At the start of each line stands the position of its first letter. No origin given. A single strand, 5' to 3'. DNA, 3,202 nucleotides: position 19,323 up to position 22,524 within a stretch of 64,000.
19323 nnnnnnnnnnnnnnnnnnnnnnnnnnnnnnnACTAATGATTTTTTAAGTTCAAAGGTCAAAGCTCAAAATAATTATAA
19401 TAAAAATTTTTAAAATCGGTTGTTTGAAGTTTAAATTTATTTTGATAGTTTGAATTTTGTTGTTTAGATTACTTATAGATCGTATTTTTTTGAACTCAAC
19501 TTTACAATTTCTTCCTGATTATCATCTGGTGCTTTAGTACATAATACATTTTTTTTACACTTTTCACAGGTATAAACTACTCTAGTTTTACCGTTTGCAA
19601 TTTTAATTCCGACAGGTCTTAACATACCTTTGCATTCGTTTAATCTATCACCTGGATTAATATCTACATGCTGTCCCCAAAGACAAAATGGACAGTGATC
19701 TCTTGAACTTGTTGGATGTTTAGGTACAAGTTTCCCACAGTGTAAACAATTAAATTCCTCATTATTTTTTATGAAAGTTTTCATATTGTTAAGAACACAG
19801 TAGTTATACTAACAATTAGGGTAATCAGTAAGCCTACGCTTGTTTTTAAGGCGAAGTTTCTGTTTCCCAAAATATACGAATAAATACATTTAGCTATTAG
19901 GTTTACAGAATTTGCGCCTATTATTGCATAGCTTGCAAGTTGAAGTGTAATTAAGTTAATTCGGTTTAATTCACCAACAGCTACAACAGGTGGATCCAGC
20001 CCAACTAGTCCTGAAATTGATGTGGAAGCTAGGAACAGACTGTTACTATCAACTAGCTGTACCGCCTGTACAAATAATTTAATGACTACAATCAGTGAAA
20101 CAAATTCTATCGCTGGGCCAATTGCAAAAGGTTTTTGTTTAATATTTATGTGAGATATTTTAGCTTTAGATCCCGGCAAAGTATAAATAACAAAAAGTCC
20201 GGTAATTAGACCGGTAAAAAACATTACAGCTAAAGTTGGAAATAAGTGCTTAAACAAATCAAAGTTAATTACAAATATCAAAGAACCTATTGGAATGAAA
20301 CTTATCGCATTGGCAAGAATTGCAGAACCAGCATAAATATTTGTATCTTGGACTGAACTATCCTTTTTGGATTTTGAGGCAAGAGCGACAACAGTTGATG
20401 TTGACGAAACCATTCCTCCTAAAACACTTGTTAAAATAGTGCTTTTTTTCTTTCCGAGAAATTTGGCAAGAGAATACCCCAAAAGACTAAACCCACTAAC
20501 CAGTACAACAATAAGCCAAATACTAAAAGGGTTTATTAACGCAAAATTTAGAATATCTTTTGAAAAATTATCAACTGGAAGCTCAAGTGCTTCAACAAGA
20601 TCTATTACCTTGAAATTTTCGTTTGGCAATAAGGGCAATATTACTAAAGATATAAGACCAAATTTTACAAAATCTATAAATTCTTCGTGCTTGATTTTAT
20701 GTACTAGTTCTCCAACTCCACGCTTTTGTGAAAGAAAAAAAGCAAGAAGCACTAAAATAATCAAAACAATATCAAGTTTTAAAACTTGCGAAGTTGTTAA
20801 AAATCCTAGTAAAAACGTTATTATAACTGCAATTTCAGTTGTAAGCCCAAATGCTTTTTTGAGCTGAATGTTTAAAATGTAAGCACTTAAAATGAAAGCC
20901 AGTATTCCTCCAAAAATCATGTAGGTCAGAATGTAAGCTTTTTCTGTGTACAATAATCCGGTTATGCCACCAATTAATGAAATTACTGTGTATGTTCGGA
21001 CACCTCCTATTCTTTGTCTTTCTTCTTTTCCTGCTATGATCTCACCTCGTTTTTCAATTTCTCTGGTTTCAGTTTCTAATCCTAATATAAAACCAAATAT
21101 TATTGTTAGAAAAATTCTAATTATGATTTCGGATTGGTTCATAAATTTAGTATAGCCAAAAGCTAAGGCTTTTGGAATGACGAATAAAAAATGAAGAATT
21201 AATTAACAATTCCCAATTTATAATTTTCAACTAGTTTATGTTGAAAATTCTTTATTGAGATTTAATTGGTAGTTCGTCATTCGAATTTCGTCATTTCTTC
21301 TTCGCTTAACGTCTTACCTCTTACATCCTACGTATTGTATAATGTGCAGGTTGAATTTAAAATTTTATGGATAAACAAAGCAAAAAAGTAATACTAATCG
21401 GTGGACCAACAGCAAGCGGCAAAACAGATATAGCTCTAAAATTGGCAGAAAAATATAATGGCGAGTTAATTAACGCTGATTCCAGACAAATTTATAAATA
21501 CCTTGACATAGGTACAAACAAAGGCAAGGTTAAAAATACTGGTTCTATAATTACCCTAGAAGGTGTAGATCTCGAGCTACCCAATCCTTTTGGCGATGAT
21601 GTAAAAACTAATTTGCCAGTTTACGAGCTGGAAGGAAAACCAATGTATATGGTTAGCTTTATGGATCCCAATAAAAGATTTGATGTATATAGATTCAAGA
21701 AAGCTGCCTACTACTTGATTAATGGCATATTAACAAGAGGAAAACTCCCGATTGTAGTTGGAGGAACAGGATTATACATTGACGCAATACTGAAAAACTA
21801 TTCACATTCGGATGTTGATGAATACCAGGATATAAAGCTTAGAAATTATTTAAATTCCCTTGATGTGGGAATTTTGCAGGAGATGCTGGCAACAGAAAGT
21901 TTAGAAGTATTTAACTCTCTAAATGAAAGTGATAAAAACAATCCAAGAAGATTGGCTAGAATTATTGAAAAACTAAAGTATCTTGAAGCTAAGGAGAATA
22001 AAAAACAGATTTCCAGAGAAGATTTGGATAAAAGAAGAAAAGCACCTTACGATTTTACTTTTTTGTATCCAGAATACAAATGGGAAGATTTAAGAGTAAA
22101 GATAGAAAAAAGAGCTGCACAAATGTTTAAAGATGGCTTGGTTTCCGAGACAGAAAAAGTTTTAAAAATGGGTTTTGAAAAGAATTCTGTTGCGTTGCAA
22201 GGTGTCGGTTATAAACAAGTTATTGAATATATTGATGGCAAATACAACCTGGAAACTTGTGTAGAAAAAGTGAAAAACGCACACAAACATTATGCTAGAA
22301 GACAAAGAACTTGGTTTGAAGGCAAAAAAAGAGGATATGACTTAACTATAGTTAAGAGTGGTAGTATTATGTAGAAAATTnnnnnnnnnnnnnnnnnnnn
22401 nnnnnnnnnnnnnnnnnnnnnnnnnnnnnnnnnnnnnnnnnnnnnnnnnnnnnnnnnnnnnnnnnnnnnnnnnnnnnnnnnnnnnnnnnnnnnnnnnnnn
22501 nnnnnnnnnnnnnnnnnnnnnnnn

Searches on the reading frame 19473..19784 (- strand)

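Call 46: search_protein_families(library=pfam, max_evalue=0.001, proteins=[window:19473-19784:-])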
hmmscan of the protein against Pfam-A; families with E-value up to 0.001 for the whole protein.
window:19473-19784:- (103 aa): 1 family
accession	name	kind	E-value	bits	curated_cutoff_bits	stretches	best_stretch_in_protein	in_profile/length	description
PF12647.12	RNHCP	-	4.9e-24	84.6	24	1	8-93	1-89/90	RNHCP domain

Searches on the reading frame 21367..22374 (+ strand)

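Call 46: search_protein_families(library=pfam, max_evalue=0.001, proteins=[window:21367-22374:+])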
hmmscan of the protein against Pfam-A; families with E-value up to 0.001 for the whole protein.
window:21367-22374:+ (335 aa): 2 families
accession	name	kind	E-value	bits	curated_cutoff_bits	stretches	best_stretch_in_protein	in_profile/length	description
PF01715.23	IPPT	-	1.2e-52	179.4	23.6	1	84-318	13-241/243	IPP transferase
PF01745.22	IPT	-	0.0001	22.3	20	1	7-51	2-46/233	Isopentenyl transferase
